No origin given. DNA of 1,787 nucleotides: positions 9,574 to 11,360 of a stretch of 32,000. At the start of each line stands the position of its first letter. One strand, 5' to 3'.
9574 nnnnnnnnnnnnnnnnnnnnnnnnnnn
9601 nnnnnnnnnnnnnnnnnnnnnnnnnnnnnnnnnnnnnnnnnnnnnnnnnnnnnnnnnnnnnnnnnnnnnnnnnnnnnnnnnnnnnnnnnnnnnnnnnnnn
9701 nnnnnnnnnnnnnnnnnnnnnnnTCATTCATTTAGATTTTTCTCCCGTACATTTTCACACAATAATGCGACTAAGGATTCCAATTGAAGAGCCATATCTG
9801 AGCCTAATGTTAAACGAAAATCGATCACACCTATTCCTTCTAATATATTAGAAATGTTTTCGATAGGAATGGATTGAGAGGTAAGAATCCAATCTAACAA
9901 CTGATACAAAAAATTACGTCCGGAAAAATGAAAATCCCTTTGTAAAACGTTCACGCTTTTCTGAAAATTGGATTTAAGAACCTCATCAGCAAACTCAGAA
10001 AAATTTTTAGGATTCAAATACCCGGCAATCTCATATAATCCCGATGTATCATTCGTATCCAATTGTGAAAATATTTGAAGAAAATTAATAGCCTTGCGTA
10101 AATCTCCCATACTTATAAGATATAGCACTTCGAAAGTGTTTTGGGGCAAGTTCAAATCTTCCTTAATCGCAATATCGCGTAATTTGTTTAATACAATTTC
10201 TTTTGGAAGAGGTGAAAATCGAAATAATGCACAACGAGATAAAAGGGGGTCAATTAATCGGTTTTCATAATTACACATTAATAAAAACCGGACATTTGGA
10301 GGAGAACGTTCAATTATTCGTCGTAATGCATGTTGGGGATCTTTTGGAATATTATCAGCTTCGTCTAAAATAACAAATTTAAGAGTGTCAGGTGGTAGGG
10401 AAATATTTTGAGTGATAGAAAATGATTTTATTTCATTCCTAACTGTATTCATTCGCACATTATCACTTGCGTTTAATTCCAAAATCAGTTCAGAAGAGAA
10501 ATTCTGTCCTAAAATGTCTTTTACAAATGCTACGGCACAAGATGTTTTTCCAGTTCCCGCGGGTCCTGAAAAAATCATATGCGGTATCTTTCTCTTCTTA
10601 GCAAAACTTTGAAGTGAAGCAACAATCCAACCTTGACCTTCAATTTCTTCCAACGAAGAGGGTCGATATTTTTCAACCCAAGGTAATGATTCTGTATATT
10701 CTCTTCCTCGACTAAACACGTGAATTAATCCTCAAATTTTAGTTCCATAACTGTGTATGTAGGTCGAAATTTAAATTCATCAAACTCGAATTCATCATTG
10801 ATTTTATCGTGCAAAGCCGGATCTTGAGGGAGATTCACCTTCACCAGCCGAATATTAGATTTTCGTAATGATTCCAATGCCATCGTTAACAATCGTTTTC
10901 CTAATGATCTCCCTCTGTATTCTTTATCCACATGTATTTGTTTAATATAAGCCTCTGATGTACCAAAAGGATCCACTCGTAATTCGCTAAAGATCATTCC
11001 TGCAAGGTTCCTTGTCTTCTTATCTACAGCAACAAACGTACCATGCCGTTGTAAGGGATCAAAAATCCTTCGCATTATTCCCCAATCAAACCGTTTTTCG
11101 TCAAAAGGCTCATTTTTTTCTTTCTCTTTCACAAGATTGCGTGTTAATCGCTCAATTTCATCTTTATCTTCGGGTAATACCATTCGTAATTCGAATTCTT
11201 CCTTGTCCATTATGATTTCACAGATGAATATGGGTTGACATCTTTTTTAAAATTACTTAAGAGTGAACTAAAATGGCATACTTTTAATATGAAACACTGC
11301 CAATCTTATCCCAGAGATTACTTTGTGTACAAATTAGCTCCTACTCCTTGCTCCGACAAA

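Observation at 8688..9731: Specialised ATPase-dead RFC small subunit retaining the arginine finger: a step toward the eukaryotic heteropentamer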

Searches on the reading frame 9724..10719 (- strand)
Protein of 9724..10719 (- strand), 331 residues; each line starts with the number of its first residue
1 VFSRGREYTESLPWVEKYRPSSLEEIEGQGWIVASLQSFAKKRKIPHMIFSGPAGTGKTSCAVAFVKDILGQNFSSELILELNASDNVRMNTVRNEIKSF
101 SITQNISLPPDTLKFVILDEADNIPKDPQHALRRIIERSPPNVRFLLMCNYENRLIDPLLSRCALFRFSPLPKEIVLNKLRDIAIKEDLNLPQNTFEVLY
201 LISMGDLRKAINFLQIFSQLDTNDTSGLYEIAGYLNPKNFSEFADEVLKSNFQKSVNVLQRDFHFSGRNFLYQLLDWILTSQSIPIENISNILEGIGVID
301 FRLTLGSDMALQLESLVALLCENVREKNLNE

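Call 3: search_protein_families(library=pfam, proteins=[window:9724-10719:-], max_evalue=0.01)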
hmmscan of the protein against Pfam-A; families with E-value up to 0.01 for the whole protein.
window:9724-10719:- (331 aa): 14 families
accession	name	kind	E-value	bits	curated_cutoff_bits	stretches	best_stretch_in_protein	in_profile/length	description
PF13177.12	DNA_pol3_delta2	-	1.6e-11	44.9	27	1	32-171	5-160/161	DNA polymerase III, delta subunit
PF00004.35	AAA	-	1.4e-09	38.9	21.2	1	48-168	1-128/131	ATPase family associated with various cellular activities (AAA)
PF08542.16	Rep_fac_C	-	9.6e-07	29.6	23.6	1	237-318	3-87/88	Replication factor C C-terminal domain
PF25361.1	AAA_lid_RFC1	-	2e-05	24.4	34.9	1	179-218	7-46/59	RFC1-like, AAA+ ATPase lid domain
PF21960.2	RCF1-5-like_lid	-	6.8e-05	23.2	27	1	179-215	2-39/43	RCF1/5-like, AAA+ ATPase lid domain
PF13173.12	AAA_14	-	9.8e-05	22.8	27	1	48-147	5-95/129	AAA domain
PF02562.22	PhoH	-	0.00026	21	27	0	48-81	22-55/205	PhoH-like protein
PF00270.35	DEAD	-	0.00068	19.8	26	0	111-148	116-156/167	DEAD/DEAH box helicase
PF04851.21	ResIII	-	0.0032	17.8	22.5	0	36-73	16-51/164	Type III restriction enzyme, res subunit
PF05673.19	DUF815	-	0.0037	16.9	23.8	1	8-147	15-147/249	Protein of unknown function (DUF815)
PF13401.12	AAA_22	-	0.0041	17.9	27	0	48-69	8-29/130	AAA domain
PF25199.1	nSTAND_NTPase5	-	0.0053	17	34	0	32-151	28-134/145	Novel STAND NTPase 5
PF05496.18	RuvB_N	-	0.0061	16.8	27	0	19-69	2-57/159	Holliday junction DNA helicase RuvB P-loop domain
PF16193.11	AAA_assoc_2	-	0.0074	17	34.3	0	187-250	3-53/81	AAA C-terminal domain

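Call 4: search_protein_families(library=ncbifam, proteins=[window:9724-10719:-], max_evalue=0.01)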
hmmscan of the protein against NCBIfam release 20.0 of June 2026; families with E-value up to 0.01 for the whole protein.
window:9724-10719:- (331 aa): 75 families (the best 25 are shown)
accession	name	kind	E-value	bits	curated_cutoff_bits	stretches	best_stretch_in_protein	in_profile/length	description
NF001679.0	PRK00440.1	equivalog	9.8e-88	294.3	303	1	10-323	4-317/322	replication factor C small subunit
NF003159.0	PRK04132.1-4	equivalog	3.3e-57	194.2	999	2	59-319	585-845/852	replication factor C small subunit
NF003157.0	PRK04132.1-2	equivalog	1.8e-56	191.6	1103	2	59-319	598-858/864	replication factor C small subunit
NF009067.0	PRK12402.1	equivalog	1.8e-48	165.2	317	2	113-322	126-338/340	replication factor C small subunit 2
NF003158.0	PRK04132.1-3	equivalog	1.4e-47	161.6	1750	3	149-320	1256-1430/1437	replication factor C small subunit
TIGR02397.1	dnaX_nterm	equivalog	5.6e-34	117.9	250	1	16-277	6-286/355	DNA polymerase III subunit gamma/tau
NF003229.0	PRK04195.1-5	equivalog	4.5e-26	91.5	280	1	10-225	3-219/413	replication factor C large subunit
NF004549.0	PRK05896.1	equivalog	5.3e-25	88.2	578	1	16-276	8-284/642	DNA polymerase III subunits gamma and tau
NF003233.0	PRK04195.2-3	equivalog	1.3e-23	83.6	471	1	13-255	2-243/504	replication factor C large subunit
NF003231.0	PRK04195.2-1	equivalog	1.4e-22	80.2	442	1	10-216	3-207/517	replication factor C large subunit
NF004046.1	PRK05563.1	equivalog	5.1e-22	78.5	400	1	17-268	8-275/567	DNA polymerase III subunit gamma/tau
NF011510.0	PRK14948.1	equivalog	5.1e-22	78.4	593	2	13-69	7-64/640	DNA polymerase III subunit gamma/tau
NF011514.0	PRK14953.1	equivalog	6.7e-22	78.1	536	1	13-261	5-270/488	DNA polymerase III subunits gamma and tau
NF011523.0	PRK14962.1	equivalog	1.9e-21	76.4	576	1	16-274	6-283/474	DNA polymerase III subunits gamma and tau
NF003232.0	PRK04195.2-2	equivalog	1.1e-20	74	701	1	13-214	2-199/480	replication factor C large subunit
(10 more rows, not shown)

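Call 25: find_homologous_proteins(query=window:9724-10719:-, max_evalue=1e-10)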
Query window:9724-10719:- (331 aa): 7970 proteins with E <= 1e-10 among 8000 candidates; the best 120 are listed. Only proteins of 182 to 580 residues were searched: fused or split forms outside these lengths cannot appear, so this answer is no evidence that the protein stands alone or is whole; lengths 'longer' or 'shorter' looks for them.
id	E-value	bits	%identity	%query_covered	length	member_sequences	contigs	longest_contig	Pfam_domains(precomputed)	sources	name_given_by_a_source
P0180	2.2e-215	732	100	100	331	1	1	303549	PF08542.17,PF25361.2,PF00004.36,PF13177.13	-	-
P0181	2.4e-155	535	75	97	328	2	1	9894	PF08542.17,PF25361.2,PF00004.36,PF21960.3,PF13177.13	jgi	-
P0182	2.9e-155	535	72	99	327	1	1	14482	PF08542.17,PF25361.2,PF00004.36,PF21960.3,PF13177.13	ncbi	-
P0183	7.7e-154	530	73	99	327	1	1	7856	PF08542.17,PF00270.36,PF25361.2,PF00004.36,PF21960.3,PF13177.13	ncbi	-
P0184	1.0e-150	520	71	99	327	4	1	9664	PF08542.17,PF25361.2,PF00004.36,PF21960.3,PF13177.13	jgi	-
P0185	1.8e-149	515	70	99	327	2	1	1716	PF08542.17,PF25361.2,PF00004.36,PF21960.3,PF13177.13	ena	-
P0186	4.7e-149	514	71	97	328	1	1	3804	PF08542.17,PF25361.2,PF00004.36,PF21960.3,PF13177.13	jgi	jgi:replication factor C small subunit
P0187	2.6e-148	512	71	98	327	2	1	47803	PF08542.17,PF25361.2,PF00004.36,PF21960.3,PF13177.13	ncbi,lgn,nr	ncbi:MAG: AAA family ATPase [Promethearchaeota archaeon]|nr:MAG: AAA family ATPase [Candidatus Lokia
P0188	5.7e-147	507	71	97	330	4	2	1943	PF08542.17,PF25361.2,PF00004.36,PF21960.3,PF13177.13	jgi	jgi:replication factor C small subunit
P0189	2.2e-145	502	69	98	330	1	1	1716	PF08542.17,PF00004.36,PF21960.3,PF13177.13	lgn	-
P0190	4.6e-110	386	55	97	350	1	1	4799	PF13173.13,PF08542.17,PF00004.36,PF21960.3,PF13177.13,PF03215.22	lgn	-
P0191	2.1e-106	374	53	98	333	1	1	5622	PF13173.13,PF08542.17,PF25361.2,PF00004.36,PF21960.3,PF13177.13,PF03215.22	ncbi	ncbi:MAG: replication factor C small subunit [Promethearchaeota archaeon]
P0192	1.2e-105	372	53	95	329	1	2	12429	PF13173.13,PF08542.17,PF16193.12,PF00004.36,PF21960.3,PF13177.13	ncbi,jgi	ncbi:MAG: replication factor C small subunit [Promethearchaeota archaeon]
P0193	2.1e-105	371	53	96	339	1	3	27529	PF08542.17,PF25361.2,PF00004.36,PF13401.13,PF21960.3,PF13177.13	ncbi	ncbi:MAG: replication factor C small subunit [Promethearchaeota archaeon]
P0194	5.0e-104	366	56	95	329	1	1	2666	PF13173.13,PF08542.17,PF16193.12,PF25361.2,PF00004.36,PF21960.3,PF13177.13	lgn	-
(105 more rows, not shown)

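Call 37: search_protein_representatives(alignment_id=A2)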
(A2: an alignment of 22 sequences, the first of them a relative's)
Query: 22 sequences, 328 profile positions. Proteins with E-value up to 0.001 (for the whole library): 51400; up to 1e-10: 28077; up to 1e-30: 3646. The best 150 are listed.
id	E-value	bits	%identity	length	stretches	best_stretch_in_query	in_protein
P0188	8.1e-141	485.5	-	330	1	3-326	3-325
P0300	1.9e-137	474.4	-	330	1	7-327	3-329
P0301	3.3e-108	378.3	-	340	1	8-326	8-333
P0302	1.7e-107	376.0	-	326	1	10-322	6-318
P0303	3.2e-97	342.2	-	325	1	8-325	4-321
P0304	9.8e-93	327.4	-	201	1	8-202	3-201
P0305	2.9e-89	316.0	-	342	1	7-326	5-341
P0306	2.3e-88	313.0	-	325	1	9-322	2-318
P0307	3.7e-88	312.4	-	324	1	11-322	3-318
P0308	2.1e-87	309.9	-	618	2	82-322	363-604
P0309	2.9e-87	309.4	-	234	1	6-174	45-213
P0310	8.3e-87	307.9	-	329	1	12-323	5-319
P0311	1.6e-86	307.0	-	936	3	11-153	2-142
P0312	3.9e-86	305.7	-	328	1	9-325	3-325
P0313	7.5e-86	304.8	-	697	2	58-321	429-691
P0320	1.4e-83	297.4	-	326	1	11-326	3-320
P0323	7.7e-83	294.9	-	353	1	4-325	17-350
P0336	2.2e-80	286.9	-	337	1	5-321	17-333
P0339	4.4e-80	285.8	-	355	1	9-320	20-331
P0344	2.9e-79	283.2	-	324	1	4-325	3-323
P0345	6.0e-79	282.1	-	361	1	7-323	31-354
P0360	2.1e-76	273.7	-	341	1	8-324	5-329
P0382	1.4e-74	267.8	-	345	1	8-324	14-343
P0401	3.6e-73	263.1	-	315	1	8-320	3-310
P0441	3.7e-71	256.5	-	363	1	10-324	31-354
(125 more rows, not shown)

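Call 54: list_cluster_members(proteins=[P0441, P0345, P0336, P0344, P0382, P0360, P0401, P0305, P0302, P0320])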
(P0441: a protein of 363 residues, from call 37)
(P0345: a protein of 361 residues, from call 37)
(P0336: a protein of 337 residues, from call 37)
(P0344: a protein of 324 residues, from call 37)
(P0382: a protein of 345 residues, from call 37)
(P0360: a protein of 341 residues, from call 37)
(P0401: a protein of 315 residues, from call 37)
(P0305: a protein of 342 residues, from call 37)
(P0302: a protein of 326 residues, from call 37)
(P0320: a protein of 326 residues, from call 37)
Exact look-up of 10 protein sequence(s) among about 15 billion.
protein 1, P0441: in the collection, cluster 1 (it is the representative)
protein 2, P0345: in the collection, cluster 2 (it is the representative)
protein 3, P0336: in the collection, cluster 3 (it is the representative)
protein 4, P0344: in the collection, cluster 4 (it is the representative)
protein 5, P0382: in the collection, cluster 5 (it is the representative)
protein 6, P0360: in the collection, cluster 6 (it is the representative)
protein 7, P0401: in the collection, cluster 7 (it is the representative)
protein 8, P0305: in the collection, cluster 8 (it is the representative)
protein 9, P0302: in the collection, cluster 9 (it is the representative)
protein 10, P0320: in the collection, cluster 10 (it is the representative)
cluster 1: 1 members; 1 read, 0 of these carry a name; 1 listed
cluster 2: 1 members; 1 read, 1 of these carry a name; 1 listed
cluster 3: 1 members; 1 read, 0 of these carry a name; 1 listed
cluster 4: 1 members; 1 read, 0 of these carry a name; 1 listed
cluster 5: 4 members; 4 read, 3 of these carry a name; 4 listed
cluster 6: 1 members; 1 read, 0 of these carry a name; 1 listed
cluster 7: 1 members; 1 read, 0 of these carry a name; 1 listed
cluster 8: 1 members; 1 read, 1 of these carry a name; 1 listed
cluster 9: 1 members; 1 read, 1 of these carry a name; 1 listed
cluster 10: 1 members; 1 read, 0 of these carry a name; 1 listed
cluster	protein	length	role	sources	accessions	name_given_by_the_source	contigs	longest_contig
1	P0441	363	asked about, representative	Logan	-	-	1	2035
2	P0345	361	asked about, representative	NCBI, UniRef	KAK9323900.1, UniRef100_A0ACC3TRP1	P-loop containing nucleoside triphosphate hydrolase protein [Lipomyces orientalis] | P-loop containing nucleoside triphosphate hydrolase protein n=1 Tax=Lipomyces orientalis ...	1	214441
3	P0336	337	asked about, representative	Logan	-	-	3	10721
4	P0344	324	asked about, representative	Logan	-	-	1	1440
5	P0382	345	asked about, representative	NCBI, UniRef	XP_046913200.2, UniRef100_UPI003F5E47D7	LOW QUALITY PROTEIN: replication factor C subunit 4 [Dermatophagoides farinae] | LOW QUALITY PROTEIN: replication factor C subunit 4 n=1 Tax=Dermatophagoides farinae ...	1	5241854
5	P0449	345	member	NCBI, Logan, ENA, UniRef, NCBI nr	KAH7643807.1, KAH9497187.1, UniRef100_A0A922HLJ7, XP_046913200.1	replication factor C subunit 4 [Dermatophagoides farinae] | Replication factor C subunit 4 n=1 Tax=Dermatophagoides farinae TaxID=6954 ... | replication factor C subunit 4-like [Dermatophagoides farinae]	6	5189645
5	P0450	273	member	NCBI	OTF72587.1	replication factor C subunit 4-like protein, partial [Euroglyphus maynei]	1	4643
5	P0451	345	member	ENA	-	-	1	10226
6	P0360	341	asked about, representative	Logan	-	-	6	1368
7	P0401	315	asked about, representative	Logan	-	-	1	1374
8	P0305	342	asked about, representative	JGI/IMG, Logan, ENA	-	replication factor C small subunit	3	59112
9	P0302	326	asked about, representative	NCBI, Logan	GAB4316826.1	MAG: replication factor C small subunit [Promethearchaeota archaeon]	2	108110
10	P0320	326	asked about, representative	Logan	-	-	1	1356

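Call 56: search_solved_structures(query=P0345, max_evalue=1e-60)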
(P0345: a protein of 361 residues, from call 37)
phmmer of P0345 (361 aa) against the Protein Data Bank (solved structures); distinct sequences matched with E-value up to 1e-60: 16.
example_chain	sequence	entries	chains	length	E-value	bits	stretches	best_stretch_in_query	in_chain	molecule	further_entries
8dr0_C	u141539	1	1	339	5e-127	426.8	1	30-359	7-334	Replication factor C subunit 3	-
8fs3_C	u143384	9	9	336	5.3e-127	426.7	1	30-358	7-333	Replication factor C subunit 3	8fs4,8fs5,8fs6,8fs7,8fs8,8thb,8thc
7ste_C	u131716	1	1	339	5.4e-127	426.7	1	30-358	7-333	Replication factor C subunit 3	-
7sgz_C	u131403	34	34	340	5.4e-127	426.7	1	30-358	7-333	Replication factor C subunit 3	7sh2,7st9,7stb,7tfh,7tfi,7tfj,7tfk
8tw7_3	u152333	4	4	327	2e-126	424.9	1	34-358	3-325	Replication factor C subunit 3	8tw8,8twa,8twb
1sxj_C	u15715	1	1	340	2e-126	424.9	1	30-358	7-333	Activator 1 40 kDa subunit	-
7z6h_G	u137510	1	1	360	1.2e-104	353.3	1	22-352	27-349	Replication factor C subunit 5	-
6vvo_C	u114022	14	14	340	2.5e-104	352.2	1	30-352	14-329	Replication factor C subunit 5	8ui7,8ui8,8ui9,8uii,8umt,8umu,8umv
9uiq_C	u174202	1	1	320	1.7e-103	349.5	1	35-352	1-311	Replication factor C subunit 5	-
2chq_A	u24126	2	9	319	2.2e-74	253.8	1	38-350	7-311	REPLICATION FACTOR C SMALL SUBUNIT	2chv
1iqp_A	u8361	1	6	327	5.5e-73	249.1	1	36-349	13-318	RFCS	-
2chg_A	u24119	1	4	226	4.2e-65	223.2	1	38-240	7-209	REPLICATION FACTOR C SMALL SUBUNIT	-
7z6h_D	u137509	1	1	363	7.8e-64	219.1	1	13-349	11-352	Replication factor C subunit 4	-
8ui7_D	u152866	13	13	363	8.1e-64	219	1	13-349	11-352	Replication factor C subunit 4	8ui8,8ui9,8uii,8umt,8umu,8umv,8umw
6vvo_D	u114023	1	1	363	2.1e-63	217.7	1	13-349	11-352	Replication factor C subunit 4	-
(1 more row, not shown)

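Call 57: search_solved_structures(query=P0323, max_evalue=1e-60)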
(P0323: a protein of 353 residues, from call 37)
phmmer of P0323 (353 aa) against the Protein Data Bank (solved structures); distinct sequences matched with E-value up to 1e-60: 19.
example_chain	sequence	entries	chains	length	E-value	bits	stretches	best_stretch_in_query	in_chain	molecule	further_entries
7sgz_D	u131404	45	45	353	1e-109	369.8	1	23-347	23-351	Replication factor C subunit 2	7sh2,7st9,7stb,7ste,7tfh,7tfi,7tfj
8tw7_2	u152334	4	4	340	1.3e-109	369.4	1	23-347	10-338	Replication factor C subunit 2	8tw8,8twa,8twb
1sxj_D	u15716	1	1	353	3.7e-109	368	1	23-347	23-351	Activator 1 41 kDa subunit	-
7z6h_D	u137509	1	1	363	2e-104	352.4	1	18-346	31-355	Replication factor C subunit 4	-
8ui7_D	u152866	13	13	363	2e-104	352.4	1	18-346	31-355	Replication factor C subunit 4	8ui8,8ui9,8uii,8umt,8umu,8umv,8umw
6vvo_D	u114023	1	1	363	1.8e-103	349.3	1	18-346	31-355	Replication factor C subunit 4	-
9uiq_D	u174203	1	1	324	7.3e-103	347.3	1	26-344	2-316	Replication factor C subunit 4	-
2chq_A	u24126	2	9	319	1.2e-75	257.9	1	25-349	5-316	REPLICATION FACTOR C SMALL SUBUNIT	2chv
1iqp_A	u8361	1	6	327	6.2e-73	248.9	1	23-346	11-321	RFCS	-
6vvo_C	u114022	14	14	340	6.3e-67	229.2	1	18-343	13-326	Replication factor C subunit 5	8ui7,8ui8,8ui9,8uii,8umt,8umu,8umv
7z6h_G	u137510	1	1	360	7.3e-67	229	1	18-343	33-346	Replication factor C subunit 5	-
2chg_A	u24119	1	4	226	5.3e-66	226.2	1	25-251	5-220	REPLICATION FACTOR C SMALL SUBUNIT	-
9uiq_C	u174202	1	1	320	1.5e-65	224.7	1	24-343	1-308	Replication factor C subunit 5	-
8fs3_C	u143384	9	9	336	6.4e-62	212.8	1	19-241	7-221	Replication factor C subunit 3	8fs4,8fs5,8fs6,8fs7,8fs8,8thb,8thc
8dr0_C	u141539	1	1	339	6.6e-62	212.7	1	19-241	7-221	Replication factor C subunit 3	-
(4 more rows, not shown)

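Call 58: search_solved_structures(query=P0339, max_evalue=1e-60)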
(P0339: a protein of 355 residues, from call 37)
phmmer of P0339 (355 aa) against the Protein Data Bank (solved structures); distinct sequences matched with E-value up to 1e-60: 18.
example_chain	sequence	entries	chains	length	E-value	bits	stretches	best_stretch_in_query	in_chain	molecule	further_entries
6vvo_C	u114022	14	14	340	8.5e-110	370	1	22-336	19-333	Replication factor C subunit 5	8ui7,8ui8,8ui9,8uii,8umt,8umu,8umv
7z6h_G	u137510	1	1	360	9.9e-110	369.8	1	21-336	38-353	Replication factor C subunit 5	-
9uiq_C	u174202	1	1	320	2e-109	368.8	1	23-336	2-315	Replication factor C subunit 5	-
7sgz_C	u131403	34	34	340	2.9e-95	322.3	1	17-333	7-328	Replication factor C subunit 3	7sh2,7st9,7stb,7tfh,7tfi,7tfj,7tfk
7ste_C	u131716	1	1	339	2.9e-95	322.2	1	17-333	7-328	Replication factor C subunit 3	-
8dr0_C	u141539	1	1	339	2.9e-95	322.2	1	17-333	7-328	Replication factor C subunit 3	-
8fs3_C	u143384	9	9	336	3.1e-95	322.2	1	17-332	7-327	Replication factor C subunit 3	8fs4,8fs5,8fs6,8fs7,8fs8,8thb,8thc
8tw7_3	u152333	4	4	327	1e-94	320.5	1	21-332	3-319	Replication factor C subunit 3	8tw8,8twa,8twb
1sxj_C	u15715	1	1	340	1.1e-94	320.4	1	17-333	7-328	Activator 1 40 kDa subunit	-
2chq_A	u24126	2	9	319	1.1e-80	274.4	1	25-330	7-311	REPLICATION FACTOR C SMALL SUBUNIT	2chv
1iqp_A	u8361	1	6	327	1.2e-76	261.1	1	23-332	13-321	RFCS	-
7z6h_D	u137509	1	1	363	1.3e-67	231.4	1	21-330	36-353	Replication factor C subunit 4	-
8ui7_D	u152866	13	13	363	1.3e-67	231.4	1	21-330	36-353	Replication factor C subunit 4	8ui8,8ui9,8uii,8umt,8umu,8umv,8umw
6vvo_D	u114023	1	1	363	4.6e-67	229.6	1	21-330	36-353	Replication factor C subunit 4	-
9uiq_D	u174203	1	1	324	6.3e-67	229.1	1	23-330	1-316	Replication factor C subunit 4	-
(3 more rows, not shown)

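Call 62: search_solved_structures(query=P0344, max_evalue=1e-60)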
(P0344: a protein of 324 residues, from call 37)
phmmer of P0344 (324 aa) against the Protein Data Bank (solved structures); distinct sequences matched with E-value up to 1e-60: 19.
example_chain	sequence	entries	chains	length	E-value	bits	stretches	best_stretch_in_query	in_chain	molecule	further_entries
7z6h_D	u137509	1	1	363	4.5e-88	298.9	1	10-321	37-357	Replication factor C subunit 4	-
8ui7_D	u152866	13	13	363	4.5e-88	298.9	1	10-321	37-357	Replication factor C subunit 4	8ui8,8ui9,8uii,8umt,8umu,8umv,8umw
9uiq_D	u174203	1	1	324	9.6e-88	297.8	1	12-321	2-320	Replication factor C subunit 4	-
6vvo_D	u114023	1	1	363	2.8e-87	296.3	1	10-321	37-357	Replication factor C subunit 4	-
8tw7_2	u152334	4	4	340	5.9e-82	278.8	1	10-318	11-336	Replication factor C subunit 2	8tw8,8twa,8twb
7sgz_D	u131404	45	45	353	6.6e-82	278.6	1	10-318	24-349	Replication factor C subunit 2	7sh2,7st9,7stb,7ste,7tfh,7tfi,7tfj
1sxj_D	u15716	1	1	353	2.4e-81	276.8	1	10-318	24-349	Activator 1 41 kDa subunit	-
2chq_A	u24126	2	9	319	5.6e-73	249.3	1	12-319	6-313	REPLICATION FACTOR C SMALL SUBUNIT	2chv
1iqp_A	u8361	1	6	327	1.9e-70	241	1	9-316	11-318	RFCS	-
6vvo_C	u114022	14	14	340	4.5e-70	239.8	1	11-321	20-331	Replication factor C subunit 5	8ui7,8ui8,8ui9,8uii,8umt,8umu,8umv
9uiq_C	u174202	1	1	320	5.4e-70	239.5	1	12-321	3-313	Replication factor C subunit 5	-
7z6h_G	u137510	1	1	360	5.5e-70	239.5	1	11-321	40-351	Replication factor C subunit 5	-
7ste_C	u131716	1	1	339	3.9e-66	226.9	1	4-313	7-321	Replication factor C subunit 3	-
7sgz_C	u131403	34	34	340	3.9e-66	226.9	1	4-313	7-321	Replication factor C subunit 3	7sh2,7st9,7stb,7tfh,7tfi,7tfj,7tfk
8fs3_C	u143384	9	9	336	4e-66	226.8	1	4-312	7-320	Replication factor C subunit 3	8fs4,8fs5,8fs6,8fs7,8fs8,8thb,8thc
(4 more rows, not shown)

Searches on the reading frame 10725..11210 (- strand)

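Call 3: search_protein_families(library=pfam, proteins=[window:10725-11210:-], max_evalue=0.01)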
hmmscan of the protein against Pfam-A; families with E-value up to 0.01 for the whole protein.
window:10725-11210:- (161 aa): 5 families
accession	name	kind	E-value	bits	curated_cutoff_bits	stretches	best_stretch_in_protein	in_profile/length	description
PF00583.31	Acetyltransf_1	-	6.4e-10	39.8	20.7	1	40-132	24-107/116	Acetyltransferase (GNAT) family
PF13508.13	Acetyltransf_7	-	1.9e-06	28.6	27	1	57-125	4-67/84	Acetyltransferase (GNAT) domain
PF13673.13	Acetyltransf_10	-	8.6e-06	26.2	23.6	1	55-129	29-94/128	Acetyltransferase (GNAT) domain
PF14542.12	Acetyltransf_CG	-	0.00027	21.5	30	1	86-123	24-61/80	GCN5-related N-acetyl-transferase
PF13527.13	Acetyltransf_9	-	0.0018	18.7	25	1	86-123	72-109/127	Acetyltransferase (GNAT) domain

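Call 82: search_protein_families(library=ncbifam, proteins=[window:10725-11210:-], max_evalue=0.001)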
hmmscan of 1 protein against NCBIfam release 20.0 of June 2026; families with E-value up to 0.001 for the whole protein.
window:10725-11210:- (161 aa): 1 family
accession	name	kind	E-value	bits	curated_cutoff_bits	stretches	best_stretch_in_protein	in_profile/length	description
TIGR01575.1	rimI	equivalog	4.2e-05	23.7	86.4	1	83-152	52-121/132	ribosomal protein S18-alanine N-acetyltransferase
